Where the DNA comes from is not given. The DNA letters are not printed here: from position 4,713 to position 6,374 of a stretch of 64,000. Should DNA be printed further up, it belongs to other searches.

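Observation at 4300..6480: AT-rich island carrying a radical SAM/SPASM enzyme with an RRE-like N-terminal extension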

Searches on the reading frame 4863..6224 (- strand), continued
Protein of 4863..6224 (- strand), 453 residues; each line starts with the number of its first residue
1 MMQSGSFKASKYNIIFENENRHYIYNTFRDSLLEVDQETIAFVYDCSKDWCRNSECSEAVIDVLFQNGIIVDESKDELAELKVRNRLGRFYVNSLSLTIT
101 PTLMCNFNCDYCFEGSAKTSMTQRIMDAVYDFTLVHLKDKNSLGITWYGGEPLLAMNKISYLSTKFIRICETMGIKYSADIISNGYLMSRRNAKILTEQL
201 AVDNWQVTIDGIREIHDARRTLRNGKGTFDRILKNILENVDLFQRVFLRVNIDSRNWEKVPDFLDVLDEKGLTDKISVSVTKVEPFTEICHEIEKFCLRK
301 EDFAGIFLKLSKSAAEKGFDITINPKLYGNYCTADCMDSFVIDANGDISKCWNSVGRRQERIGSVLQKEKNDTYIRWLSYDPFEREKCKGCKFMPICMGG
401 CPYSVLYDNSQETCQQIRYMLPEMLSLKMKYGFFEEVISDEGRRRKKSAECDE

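Call 11: find_encoding_contigs(protein=P0001, flank=3000, max_places=3)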
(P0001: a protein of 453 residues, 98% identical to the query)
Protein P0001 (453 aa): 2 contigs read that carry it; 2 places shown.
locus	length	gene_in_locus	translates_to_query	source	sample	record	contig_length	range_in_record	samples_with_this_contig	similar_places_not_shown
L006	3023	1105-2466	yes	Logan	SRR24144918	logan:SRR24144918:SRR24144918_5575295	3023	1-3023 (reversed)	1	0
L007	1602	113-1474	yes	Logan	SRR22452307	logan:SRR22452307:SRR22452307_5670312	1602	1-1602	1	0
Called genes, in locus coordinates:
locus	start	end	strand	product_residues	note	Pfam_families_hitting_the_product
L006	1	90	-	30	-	?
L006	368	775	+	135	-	PF01243:PNPOx_N, PF16242:Pyrid_ox_like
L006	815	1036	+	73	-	-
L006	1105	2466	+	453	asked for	PF04055:Radical_SAM, PF13353:Fer4_12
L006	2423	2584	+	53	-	-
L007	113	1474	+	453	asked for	PF04055:Radical_SAM, PF13353:Fer4_12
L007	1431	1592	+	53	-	-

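Call 12: find_encoding_contigs(protein=P0002, flank=3000, max_places=3)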
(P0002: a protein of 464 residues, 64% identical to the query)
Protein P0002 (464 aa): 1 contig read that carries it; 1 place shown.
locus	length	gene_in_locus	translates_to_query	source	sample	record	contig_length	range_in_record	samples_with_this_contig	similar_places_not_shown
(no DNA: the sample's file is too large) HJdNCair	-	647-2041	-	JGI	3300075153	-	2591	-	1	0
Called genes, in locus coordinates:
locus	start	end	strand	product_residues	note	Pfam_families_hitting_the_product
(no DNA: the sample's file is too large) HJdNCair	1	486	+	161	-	?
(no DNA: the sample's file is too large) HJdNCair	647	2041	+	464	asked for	PF04055:Radical_SAM, PF13353:Fer4_12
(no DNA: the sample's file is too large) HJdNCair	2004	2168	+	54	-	-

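Call 13: find_encoding_contigs(protein=P0004, flank=4000, max_places=3)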
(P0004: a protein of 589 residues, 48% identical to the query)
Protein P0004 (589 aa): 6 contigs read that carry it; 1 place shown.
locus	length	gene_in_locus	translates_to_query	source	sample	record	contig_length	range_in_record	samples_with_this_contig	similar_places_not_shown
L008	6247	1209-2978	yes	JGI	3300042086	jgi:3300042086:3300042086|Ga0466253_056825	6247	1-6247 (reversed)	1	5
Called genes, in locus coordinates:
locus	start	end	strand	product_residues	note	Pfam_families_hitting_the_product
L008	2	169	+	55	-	?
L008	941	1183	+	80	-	-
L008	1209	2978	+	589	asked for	PF04055:Radical_SAM, PF13353:Fer4_12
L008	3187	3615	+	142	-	PF01609:DDE_Tnp_1 (weak)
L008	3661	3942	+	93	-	-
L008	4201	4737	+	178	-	-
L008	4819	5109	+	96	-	-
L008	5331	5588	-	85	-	-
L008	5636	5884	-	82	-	-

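Call 14: find_encoding_contigs(protein=P0006, flank=5000, max_places=3)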
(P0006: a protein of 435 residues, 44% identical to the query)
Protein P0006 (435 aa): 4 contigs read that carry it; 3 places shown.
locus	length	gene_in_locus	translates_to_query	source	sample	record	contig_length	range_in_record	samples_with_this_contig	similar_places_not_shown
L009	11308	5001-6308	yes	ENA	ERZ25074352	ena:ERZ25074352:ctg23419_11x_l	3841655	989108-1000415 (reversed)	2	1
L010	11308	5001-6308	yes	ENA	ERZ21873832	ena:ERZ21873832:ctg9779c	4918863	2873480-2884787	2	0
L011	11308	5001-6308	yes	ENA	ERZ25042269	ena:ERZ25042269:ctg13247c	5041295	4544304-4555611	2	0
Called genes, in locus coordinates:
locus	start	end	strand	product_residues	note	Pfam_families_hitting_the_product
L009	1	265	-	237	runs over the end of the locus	-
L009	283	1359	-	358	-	PF24827:AstE_AspA_cat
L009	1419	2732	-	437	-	PF00392:GntR, PF01547:SBP_bac_1 (faint), PF13416:SBP_bac_8 (weak)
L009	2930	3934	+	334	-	PF00263:Secretin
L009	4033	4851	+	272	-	PF02311:AraC_binding, PF00165:HTH_AraC (faint), PF12833:HTH_18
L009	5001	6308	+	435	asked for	PF04055:Radical_SAM, PF13353:Fer4_12 (weak)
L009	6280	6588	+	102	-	-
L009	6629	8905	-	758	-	PF00324:AA_permease, PF13520:AA_permease_2, PF13906:AA_permease_C (weak), PF00582:Usp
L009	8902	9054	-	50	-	-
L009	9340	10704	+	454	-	PF01208:URO-D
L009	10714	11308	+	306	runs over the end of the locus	PF02492:cobW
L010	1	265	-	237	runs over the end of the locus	-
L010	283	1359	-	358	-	PF24827:AstE_AspA_cat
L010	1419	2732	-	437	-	PF00392:GntR, PF01547:SBP_bac_1 (faint), PF13416:SBP_bac_8 (weak)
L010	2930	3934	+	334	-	PF00263:Secretin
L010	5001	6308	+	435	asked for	PF04055:Radical_SAM, PF13353:Fer4_12 (weak)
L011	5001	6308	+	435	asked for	PF04055:Radical_SAM, PF13353:Fer4_12 (weak)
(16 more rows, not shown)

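Call 23: list_cluster_members(proteins=[window:4863-6224:-, window:4745-4906:-, window:13234-14451:+, window:8675-11092:-, window:3618-4280:+, window:6555-6962:-, L009:6280-6588:+])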
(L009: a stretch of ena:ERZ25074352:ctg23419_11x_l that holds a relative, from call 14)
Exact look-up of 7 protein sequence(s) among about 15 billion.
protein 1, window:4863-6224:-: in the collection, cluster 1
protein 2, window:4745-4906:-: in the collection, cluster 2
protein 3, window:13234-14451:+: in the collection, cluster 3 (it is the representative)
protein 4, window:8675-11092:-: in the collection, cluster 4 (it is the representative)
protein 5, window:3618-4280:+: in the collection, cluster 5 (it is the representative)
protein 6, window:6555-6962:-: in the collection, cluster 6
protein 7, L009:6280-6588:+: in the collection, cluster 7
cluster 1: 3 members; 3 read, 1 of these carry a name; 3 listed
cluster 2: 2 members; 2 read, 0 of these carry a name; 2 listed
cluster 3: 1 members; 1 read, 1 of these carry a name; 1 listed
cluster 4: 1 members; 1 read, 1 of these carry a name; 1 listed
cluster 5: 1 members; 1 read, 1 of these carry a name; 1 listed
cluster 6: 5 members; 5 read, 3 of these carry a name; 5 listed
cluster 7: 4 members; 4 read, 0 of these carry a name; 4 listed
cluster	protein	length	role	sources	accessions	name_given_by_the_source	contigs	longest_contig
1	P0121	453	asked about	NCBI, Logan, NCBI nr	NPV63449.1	MAG: SPASM domain-containing protein [Methanotrichaceae archaeon] | SPASM domain-containing protein [Methanotrichaceae archaeon]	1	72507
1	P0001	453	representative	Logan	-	-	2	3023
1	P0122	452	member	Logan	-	-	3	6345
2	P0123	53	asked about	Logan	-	-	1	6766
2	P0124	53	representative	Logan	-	-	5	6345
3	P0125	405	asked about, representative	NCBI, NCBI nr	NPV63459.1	MAG: tRNA guanosine(34) transglycosylase Tgt [Methanotrichaceae archaeon] | tRNA guanosine(34) transglycosylase Tgt [Methanotrichaceae archaeon]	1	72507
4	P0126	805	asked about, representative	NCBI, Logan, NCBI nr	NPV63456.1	MAG: phosphoenolpyruvate synthase [Methanotrichaceae archaeon] | phosphoenolpyruvate synthase [Methanotrichaceae archaeon]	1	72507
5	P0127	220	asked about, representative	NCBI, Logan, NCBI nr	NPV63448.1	MAG: site-2 protease family protein [Methanotrichaceae archaeon] | site-2 protease family protein [Methanotrichaceae archaeon]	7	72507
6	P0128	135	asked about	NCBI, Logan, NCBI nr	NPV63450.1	MAG: pyridoxamine 5'-phosphate oxidase family protein [Methanotrichaceae archaeon] | pyridoxamine 5'-phosphate oxidase family protein [Methanotrichaceae archaeon]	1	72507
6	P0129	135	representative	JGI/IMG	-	general stress protein 26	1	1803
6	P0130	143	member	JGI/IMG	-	general stress protein 26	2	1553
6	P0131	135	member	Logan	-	-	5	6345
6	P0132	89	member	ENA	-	-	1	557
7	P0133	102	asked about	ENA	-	-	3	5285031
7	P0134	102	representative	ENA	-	-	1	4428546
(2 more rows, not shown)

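Call 24: find_encoding_contigs(protein=P0005, flank=3000, max_places=3)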
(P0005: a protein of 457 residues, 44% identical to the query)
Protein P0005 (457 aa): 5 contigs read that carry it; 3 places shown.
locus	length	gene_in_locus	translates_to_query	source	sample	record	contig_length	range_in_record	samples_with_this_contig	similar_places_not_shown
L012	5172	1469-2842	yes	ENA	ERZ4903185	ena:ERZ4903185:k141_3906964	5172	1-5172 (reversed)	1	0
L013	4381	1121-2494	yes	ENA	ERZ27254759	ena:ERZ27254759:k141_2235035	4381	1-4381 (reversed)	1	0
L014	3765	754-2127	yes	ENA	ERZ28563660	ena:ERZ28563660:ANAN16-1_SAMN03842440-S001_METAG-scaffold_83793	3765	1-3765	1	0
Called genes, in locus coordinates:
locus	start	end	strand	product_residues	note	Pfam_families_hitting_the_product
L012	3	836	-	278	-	?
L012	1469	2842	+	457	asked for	PF04055:Radical_SAM, PF13353:Fer4_12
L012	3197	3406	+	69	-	PF21748:UPF0150 (weak), PF15919:HicB_lk_antitox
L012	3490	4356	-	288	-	-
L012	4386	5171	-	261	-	?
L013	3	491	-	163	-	?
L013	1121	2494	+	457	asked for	PF04055:Radical_SAM, PF13353:Fer4_12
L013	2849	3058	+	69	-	PF21748:UPF0150 (weak), PF15919:HicB_lk_antitox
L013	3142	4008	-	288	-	-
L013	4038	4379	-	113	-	?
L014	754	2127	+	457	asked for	PF04055:Radical_SAM, PF13353:Fer4_12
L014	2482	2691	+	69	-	PF21748:UPF0150 (weak), PF15919:HicB_lk_antitox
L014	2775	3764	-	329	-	?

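Call 25: find_encoding_contigs(protein=P0003, flank=3000, max_places=2)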
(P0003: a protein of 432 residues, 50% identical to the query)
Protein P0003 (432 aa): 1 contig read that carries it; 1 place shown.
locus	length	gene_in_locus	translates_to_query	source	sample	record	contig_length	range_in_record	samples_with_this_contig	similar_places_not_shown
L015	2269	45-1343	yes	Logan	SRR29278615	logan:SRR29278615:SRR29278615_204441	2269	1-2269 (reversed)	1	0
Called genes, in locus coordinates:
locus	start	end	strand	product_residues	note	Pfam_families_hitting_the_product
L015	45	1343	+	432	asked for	PF04055:Radical_SAM, PF13353:Fer4_12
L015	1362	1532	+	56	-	-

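Call 28: search_protein_families(library=ncbifam, proteins=[L009:6280-6588:+, L012:2772-3092:+, L015:1362-1532:+, L015:1689-2093:+], max_evalue=10)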
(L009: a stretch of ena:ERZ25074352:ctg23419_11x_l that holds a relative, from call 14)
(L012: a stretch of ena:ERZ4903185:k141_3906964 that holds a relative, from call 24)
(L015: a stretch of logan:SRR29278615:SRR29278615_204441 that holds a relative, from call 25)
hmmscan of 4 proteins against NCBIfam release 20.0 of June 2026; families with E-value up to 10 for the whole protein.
L009:6280-6588:+ (102 aa): 0 families

L012:2772-3092:+ (106 aa): 0 families

L015:1362-1532:+ (56 aa): 0 families

L015:1689-2093:+ (134 aa): 1 family
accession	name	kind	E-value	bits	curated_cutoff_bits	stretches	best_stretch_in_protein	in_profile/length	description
NF038102.1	AAC_6p_III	exception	0.099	12.8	305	1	21-78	61-118/156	tobramycin N-acetyltransferase AAC(6')-III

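Call 29: search_protein_families(library=pfam, proteins=[L009:6280-6588:+, L012:2772-3092:+, L015:1362-1532:+, L015:1689-2093:+], max_evalue=10)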
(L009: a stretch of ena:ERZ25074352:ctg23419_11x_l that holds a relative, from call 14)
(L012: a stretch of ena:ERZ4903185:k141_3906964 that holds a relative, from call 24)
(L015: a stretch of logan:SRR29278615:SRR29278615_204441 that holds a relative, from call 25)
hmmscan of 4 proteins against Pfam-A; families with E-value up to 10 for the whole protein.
L009:6280-6588:+ (102 aa): 1 family
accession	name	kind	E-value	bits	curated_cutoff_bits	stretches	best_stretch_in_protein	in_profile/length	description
PF00219.23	IGFBP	-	0.058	14.5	28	1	37-89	1-53/55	Insulin-like growth factor binding protein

L012:2772-3092:+ (106 aa): 2 families
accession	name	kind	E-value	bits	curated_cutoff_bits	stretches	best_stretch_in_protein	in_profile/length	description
PF00219.23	IGFBP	-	0.16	13.1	28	1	41-92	1-53/55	Insulin-like growth factor binding protein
PF08917.16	ecTbetaR2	-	1.9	9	25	1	79-101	4-26/111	Transforming growth factor beta receptor 2 ectodomain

L015:1362-1532:+ (56 aa): 0 families

L015:1689-2093:+ (134 aa): 0 families

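Call 43: predict_structure(alignment_id=A2)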
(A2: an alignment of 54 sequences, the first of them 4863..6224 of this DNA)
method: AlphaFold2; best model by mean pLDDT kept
length: 453 residues; sequences in the alignment: 54
mean_pLDDT: 90.8   pTM: 0.89
mean pLDDT of the five models: 90.8, 90.7, 90.4, 89.8, 89.5
residues with pLDDT >= 90: 361; 70-90: 49; 50-70: 25; < 50: 18
segments of 3 or more residues with pLDDT < 50: 437-453
pLDDT, mean of each block of 10 residues (from residue 1): 77 96 97 95 77 76 95 96 95 96 92 76 98 97 96 98 99 98 98 99 98 96 96 99 98 97 98 96 80 87 96 94 87 94 97 92 96 95 93 93 86 83 95 65 42 34
secondary structure, 60 per line:
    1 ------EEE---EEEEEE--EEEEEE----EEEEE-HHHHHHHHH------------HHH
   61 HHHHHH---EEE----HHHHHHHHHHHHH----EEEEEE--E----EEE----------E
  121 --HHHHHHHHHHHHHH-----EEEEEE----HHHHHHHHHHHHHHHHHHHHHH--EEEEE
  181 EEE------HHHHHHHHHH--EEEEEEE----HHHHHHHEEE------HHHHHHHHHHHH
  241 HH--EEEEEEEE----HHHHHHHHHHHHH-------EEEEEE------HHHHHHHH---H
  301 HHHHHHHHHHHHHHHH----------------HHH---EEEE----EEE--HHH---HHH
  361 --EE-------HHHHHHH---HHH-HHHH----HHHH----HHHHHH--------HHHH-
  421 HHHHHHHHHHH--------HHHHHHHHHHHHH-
elements in order: E7-9 E13-18 E21-26 E31-35 H37-45 H58-66 E70-72 H77-89 E94-99 E107-109 H123-136 E142-147 H152-173 E176-183 H190-199 E202-208 H213-219 E220-222 H229-242 E245-252 H257-269 E277-282 H289-296 H300-316 E339-342 E347-349 H372-378 H386-389 H394-397 H402-407 H416-419 H421-431 H440-452

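Call 46: fold_search(model_id=the predicted structure, library=pdb)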
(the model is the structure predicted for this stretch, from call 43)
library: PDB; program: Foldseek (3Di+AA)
matches with E <= 10: 1531; with E <= 0.001: 79
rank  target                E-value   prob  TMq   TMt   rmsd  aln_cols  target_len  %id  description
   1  5why_A                1.5e-19  1.00  0.66  0.71   8.4       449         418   17  Structural Insights into Thioether Bond Formation in the Biosynthesis of Sactipeptides (released 2017-07-26)
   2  5why_B                2.0e-19  1.00  0.66  0.70   8.3       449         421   16  Structural Insights into Thioether Bond Formation in the Biosynthesis of Sactipeptides (released 2017-07-26)
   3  5wgg_A                2.1e-18  1.00  0.70  0.72   5.4       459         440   17  Structural Insights into Thioether Bond Formation in the Biosynthesis of Sactipeptides (released 2017-07-26)
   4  8vpo                  4.7e-16  1.00  0.64  0.64   6.6       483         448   13  X-Ray Crystal Structure of TigE from Paramaledivibacter caminithermalis (released 2024-02-07)
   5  4k37_A                5.2e-16  1.00  0.58  0.71   4.2       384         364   19  Native anSMEcpe with bound AdoMet (released 2013-05-08)
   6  5v1t_A                5.9e-16  1.00  0.52  0.54  12.8       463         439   17  Crystal structure of Streptococcus suis SuiB bound to precursor peptide SuiA (released 2017-08-30)
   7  5v1q_B                9.3e-16  1.00  0.51  0.53  12.7       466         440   17  Crystal structure of Streptococcus suis SuiB (released 2017-08-30)
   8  4k39_B                1.6e-15  1.00  0.55  0.68   5.3       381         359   19  Native anSMEcpe with bound AdoMet and Cp18Cys peptide (released 2013-05-08)
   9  5v1s_A                2.2e-15  1.00  0.52  0.55  12.6       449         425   17  Crystal structure of Streptococcus suis SuiB bound to S-adenosylmethionine (released 2017-08-30)
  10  4k36_A                2.3e-15  1.00  0.55  0.64   5.2       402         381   18  His6 tagged anSMEcpe with bound AdoMet (released 2013-05-08)
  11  4k39_A                2.4e-15  1.00  0.57  0.70   4.4       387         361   18  Native anSMEcpe with bound AdoMet and Cp18Cys peptide (released 2013-05-08)
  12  4k37_B                4.6e-15  1.00  0.55  0.66   5.3       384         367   18  Native anSMEcpe with bound AdoMet (released 2013-05-08)
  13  5v1q_A                6.1e-15  1.00  0.50  0.53  12.5       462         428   17  Crystal structure of Streptococcus suis SuiB (released 2017-08-30)
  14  4k38_B                9.6e-15  1.00  0.58  0.71   4.3       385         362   18  Native anSMEcpe with bound AdoMet and Kp18Cys peptide (released 2013-05-08)
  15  4k36_B                1.0e-14  1.00  0.56  0.69   4.9       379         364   18  His6 tagged anSMEcpe with bound AdoMet (released 2013-05-08)
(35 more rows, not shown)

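Call 76: find_encoding_contigs(protein=P0009, flank=2500, max_places=2)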
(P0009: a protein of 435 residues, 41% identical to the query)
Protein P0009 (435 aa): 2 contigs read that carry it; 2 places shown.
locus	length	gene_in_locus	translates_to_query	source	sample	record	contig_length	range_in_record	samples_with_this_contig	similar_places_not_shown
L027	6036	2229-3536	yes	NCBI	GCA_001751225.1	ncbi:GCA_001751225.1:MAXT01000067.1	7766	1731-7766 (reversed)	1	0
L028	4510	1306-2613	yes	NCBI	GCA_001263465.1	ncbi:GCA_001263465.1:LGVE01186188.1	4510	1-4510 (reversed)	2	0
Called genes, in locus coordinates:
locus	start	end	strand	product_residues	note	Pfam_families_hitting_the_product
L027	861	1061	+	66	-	-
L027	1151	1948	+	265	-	PF04015:DUF362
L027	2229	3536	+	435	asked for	PF04055:Radical_SAM, PF13353:Fer4_12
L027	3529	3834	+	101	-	-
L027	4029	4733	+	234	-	-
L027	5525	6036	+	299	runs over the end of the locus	PF04055:Radical_SAM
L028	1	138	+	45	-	?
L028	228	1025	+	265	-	PF04015:DUF362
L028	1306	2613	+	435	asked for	PF04055:Radical_SAM, PF13353:Fer4_12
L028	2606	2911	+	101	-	-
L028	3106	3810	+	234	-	-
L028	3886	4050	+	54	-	-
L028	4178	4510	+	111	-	?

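Call 80: search_protein_families(library=pfam, proteins=[L027:4029-4733:+], max_evalue=0.01)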
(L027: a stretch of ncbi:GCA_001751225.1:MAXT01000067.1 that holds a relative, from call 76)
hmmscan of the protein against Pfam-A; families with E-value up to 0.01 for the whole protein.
L027:4029-4733:+ (234 aa): 1 family
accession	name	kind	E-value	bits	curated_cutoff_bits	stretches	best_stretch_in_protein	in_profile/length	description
PF00641.23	Zn_ribbon_RanBP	-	0.0014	18.3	27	1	2-20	6-24/30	Zn-finger in Ran binding protein and others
